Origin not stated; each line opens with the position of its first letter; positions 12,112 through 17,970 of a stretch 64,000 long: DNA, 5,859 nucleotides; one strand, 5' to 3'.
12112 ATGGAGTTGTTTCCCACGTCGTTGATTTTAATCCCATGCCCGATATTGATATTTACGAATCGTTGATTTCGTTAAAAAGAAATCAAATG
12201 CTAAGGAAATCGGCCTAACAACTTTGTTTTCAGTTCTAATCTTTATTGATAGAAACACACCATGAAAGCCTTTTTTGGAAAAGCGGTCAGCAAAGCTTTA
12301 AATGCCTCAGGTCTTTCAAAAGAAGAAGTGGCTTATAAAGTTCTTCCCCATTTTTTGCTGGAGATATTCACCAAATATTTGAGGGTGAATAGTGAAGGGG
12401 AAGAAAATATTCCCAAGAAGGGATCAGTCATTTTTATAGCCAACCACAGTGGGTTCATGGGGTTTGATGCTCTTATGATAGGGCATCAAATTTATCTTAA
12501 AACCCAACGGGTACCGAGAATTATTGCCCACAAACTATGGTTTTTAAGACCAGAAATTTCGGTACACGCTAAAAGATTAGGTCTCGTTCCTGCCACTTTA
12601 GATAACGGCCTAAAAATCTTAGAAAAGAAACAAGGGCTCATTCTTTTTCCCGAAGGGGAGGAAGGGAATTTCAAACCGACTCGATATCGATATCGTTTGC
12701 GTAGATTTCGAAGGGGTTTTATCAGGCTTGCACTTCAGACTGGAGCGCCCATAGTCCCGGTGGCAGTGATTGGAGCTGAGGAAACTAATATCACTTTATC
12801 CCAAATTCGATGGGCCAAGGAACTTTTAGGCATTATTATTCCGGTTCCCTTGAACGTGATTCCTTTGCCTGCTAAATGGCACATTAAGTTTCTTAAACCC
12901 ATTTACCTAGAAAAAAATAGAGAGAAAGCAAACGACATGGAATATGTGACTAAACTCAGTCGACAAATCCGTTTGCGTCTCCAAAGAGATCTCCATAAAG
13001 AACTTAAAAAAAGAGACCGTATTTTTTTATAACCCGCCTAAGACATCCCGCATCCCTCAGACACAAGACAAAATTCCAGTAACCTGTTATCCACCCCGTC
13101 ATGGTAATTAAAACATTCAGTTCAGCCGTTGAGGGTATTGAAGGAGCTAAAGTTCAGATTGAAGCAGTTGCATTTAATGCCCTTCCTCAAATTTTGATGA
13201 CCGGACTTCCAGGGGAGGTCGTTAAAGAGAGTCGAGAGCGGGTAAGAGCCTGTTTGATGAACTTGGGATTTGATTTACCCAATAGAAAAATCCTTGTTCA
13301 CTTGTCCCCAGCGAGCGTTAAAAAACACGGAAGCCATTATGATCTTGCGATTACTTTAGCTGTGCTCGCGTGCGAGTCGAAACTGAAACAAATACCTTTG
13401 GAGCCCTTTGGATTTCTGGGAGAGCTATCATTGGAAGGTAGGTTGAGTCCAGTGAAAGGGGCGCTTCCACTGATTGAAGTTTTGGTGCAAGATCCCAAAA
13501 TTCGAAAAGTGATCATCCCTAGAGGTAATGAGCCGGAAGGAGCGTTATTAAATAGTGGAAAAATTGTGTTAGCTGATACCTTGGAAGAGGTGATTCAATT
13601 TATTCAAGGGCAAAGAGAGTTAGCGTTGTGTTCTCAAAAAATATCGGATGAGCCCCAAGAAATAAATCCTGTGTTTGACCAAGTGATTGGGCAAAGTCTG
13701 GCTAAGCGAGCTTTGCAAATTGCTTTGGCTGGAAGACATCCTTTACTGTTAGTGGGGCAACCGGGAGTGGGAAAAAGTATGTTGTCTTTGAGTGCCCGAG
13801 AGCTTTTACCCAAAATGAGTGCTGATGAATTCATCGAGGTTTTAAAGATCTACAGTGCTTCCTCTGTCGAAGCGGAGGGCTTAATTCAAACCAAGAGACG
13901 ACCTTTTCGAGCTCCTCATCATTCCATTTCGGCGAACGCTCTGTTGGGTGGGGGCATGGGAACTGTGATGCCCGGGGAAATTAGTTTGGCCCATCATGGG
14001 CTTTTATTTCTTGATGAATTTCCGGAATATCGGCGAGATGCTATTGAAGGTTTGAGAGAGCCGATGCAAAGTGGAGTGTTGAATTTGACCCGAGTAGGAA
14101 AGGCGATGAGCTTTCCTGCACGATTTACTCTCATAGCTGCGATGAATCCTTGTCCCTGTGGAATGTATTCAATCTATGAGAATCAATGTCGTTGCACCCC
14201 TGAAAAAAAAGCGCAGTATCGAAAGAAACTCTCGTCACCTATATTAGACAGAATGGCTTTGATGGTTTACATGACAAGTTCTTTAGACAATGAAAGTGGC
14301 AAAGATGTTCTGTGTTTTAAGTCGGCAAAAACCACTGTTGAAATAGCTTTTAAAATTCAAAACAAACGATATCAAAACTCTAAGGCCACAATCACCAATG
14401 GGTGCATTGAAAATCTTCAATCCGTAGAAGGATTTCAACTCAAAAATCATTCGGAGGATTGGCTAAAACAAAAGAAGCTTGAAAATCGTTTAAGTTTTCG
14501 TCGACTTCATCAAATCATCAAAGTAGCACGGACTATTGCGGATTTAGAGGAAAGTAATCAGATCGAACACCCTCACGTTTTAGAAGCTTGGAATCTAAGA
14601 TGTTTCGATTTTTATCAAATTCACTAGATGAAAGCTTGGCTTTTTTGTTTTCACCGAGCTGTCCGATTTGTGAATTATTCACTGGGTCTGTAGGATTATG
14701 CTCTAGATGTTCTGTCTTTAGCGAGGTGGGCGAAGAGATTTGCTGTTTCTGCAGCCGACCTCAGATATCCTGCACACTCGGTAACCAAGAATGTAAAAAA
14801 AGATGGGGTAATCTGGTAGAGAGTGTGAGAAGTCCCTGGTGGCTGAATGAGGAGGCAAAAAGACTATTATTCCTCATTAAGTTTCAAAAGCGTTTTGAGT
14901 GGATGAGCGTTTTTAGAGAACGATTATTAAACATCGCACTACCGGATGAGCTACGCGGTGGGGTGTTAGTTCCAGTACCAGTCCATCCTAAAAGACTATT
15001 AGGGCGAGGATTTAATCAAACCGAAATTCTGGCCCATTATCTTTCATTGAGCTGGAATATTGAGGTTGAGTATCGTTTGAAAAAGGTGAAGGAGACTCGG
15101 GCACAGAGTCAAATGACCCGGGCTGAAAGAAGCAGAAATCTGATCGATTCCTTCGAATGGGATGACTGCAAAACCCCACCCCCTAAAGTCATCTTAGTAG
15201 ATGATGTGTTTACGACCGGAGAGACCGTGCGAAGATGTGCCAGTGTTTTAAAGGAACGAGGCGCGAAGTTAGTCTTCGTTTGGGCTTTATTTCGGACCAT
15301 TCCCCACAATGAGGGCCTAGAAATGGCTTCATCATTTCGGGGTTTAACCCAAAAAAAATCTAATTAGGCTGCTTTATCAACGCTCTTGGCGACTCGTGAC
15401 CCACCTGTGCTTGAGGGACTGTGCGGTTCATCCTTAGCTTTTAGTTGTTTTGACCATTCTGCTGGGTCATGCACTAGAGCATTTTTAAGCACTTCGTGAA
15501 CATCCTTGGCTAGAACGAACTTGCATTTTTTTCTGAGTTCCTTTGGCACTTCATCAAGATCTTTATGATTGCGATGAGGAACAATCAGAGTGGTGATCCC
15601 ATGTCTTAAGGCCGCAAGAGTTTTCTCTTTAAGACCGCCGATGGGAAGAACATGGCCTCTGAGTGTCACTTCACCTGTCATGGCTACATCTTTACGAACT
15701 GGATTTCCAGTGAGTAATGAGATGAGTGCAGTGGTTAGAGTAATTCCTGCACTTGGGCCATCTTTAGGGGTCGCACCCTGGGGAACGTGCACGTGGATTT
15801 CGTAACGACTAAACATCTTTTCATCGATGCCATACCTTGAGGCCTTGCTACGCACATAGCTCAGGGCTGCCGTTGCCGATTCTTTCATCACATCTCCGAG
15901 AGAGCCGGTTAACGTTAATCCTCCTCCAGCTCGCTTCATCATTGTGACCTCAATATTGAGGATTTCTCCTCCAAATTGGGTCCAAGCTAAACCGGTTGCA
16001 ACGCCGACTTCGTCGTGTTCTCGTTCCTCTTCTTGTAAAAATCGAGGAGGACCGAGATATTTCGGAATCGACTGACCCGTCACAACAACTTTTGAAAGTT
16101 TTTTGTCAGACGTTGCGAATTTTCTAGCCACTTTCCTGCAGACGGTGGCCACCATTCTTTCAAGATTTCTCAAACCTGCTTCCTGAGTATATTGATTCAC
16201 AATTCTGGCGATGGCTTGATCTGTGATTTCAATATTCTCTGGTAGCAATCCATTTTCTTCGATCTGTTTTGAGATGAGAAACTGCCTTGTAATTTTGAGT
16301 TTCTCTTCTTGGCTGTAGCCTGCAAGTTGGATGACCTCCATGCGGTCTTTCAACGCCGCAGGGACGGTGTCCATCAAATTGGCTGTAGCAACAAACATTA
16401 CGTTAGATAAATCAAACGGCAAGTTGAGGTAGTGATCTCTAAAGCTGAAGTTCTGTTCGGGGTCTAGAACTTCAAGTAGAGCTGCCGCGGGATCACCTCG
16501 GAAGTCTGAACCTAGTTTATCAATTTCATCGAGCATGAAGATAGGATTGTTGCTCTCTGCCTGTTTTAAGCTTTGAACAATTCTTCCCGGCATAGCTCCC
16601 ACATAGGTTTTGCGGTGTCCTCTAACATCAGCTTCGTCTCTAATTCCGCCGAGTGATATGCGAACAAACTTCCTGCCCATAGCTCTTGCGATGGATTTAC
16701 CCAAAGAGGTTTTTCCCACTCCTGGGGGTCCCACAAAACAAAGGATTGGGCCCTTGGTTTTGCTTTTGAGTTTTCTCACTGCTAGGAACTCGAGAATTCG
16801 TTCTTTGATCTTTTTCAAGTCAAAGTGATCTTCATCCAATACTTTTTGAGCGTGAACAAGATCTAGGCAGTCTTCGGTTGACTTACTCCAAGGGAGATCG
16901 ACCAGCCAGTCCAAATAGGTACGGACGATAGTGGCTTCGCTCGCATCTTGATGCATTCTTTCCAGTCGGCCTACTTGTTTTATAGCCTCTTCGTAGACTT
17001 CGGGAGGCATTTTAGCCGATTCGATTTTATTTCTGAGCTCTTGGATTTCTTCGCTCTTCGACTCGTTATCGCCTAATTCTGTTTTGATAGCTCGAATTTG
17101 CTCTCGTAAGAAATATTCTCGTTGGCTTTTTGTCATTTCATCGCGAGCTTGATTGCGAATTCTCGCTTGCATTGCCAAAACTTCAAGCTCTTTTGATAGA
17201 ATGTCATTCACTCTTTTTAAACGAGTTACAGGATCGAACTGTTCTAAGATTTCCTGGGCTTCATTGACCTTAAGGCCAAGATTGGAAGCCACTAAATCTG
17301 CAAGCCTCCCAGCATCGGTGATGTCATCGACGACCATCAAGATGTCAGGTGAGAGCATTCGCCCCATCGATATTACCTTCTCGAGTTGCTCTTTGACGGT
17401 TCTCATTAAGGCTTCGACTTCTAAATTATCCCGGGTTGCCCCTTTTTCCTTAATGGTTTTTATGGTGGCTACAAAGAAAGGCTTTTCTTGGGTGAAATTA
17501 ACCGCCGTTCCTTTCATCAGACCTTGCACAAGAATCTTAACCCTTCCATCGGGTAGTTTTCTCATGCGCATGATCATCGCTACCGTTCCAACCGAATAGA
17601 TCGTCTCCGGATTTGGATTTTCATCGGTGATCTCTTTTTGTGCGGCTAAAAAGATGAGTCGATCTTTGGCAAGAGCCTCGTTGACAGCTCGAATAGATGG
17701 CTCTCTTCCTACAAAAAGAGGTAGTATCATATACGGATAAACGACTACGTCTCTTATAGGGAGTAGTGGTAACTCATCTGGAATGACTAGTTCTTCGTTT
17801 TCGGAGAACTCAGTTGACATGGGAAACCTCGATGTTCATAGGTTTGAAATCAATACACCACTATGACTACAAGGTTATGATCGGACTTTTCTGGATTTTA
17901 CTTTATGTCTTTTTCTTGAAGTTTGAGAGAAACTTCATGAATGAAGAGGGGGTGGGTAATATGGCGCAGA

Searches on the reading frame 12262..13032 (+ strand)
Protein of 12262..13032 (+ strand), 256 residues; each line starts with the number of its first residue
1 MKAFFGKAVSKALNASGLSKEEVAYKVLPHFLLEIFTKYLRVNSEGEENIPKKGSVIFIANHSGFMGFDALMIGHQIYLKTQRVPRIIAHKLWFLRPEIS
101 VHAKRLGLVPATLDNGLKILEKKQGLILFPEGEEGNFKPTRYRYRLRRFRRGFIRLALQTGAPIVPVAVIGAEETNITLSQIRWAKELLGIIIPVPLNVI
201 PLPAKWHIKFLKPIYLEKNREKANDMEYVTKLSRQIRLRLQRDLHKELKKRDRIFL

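Call 63: search_protein_families(library=pfam, proteins=[window:12262-13032:+], max_evalue=0.00001)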
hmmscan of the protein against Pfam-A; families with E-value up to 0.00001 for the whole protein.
window:12262-13032:+ (256 aa): 1 family
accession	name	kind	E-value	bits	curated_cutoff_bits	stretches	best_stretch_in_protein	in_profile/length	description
PF01553.26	Acyltransferase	-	5.1e-17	62.4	23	1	41-169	1-131/132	Acyltransferase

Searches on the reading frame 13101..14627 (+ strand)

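Call 63: search_protein_families(library=pfam, proteins=[window:13101-14627:+], max_evalue=0.00001)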
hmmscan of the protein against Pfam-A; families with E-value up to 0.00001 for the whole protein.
window:13101-14627:+ (508 aa): 6 families
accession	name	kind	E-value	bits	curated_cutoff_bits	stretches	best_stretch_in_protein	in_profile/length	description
PF01078.27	Mg_chelatase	-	4.1e-75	252.1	20.3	1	192-393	2-201/207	Magnesium chelatase, subunit ChlI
PF13541.12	ChlI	-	7.5e-32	110.2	27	1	21-143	2-121/121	Subunit ChlI of Mg-chelatase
PF13335.12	Mg_chelatase_C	-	8.3e-18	65.2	26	1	410-500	8-94/94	Magnesium chelatase, subunit ChlI C-terminal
PF00493.29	MCM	-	1e-10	41.6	23.3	1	202-403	47-216/224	MCM P-loop domain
PF05362.19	Lon_C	-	1.3e-07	31.9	21.1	1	13-146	38-175/205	Lon protease (S16) C-terminal proteolytic domain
PF07728.20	AAA_5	-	2.3e-07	31.3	22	1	214-352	1-125/139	AAA domain (dynein-related subfamily)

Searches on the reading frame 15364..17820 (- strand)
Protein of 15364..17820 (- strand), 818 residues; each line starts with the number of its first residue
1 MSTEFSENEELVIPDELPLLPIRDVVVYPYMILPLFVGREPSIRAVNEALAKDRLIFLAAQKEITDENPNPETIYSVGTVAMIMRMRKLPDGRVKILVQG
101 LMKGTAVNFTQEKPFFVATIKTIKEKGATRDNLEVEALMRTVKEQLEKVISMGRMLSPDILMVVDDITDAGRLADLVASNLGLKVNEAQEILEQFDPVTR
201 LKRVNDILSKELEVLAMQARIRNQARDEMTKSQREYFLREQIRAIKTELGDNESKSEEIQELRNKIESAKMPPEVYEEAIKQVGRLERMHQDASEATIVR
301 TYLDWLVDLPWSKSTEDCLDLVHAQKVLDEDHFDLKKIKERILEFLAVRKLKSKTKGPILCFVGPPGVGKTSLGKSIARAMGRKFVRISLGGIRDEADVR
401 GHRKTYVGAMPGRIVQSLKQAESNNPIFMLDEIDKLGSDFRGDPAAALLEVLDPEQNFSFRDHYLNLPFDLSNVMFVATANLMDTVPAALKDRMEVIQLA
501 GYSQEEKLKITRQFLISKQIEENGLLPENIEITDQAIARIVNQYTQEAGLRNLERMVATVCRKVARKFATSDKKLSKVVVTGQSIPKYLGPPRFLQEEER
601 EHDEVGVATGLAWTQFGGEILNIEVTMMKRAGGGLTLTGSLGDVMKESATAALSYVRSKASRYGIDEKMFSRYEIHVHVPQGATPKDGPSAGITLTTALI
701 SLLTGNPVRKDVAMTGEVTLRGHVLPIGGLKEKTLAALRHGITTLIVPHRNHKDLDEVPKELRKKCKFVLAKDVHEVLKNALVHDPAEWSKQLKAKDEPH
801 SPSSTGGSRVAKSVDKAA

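Call 63: search_protein_families(library=pfam, proteins=[window:15364-17820:-], max_evalue=0.00001)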
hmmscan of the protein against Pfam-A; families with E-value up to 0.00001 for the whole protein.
window:15364-17820:- (818 aa): 6 families
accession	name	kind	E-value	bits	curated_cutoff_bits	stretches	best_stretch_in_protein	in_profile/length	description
PF05362.19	Lon_C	-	1.2e-89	299.8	21.1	1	580-783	2-204/205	Lon protease (S16) C-terminal proteolytic domain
PF02190.22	LON_substr_bdg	-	8.8e-55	186.2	28.7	1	16-210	1-200/200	ATP-dependent protease La (LON) substrate-binding domain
PF00004.35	AAA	-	1.5e-27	97.1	21.2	1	360-499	1-128/131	ATPase family associated with various cellular activities (AAA)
PF22667.2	Lon_lid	-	4.3e-20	71.5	27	1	521-574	1-54/57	Lon protease AAA+ ATPase lid domain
PF07728.20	AAA_5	-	2.4e-08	34.5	22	1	360-494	2-139/139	AAA domain (dynein-related subfamily)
PF13541.12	ChlI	-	2e-06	28.1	27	1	624-751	2-121/121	Subunit ChlI of Mg-chelatase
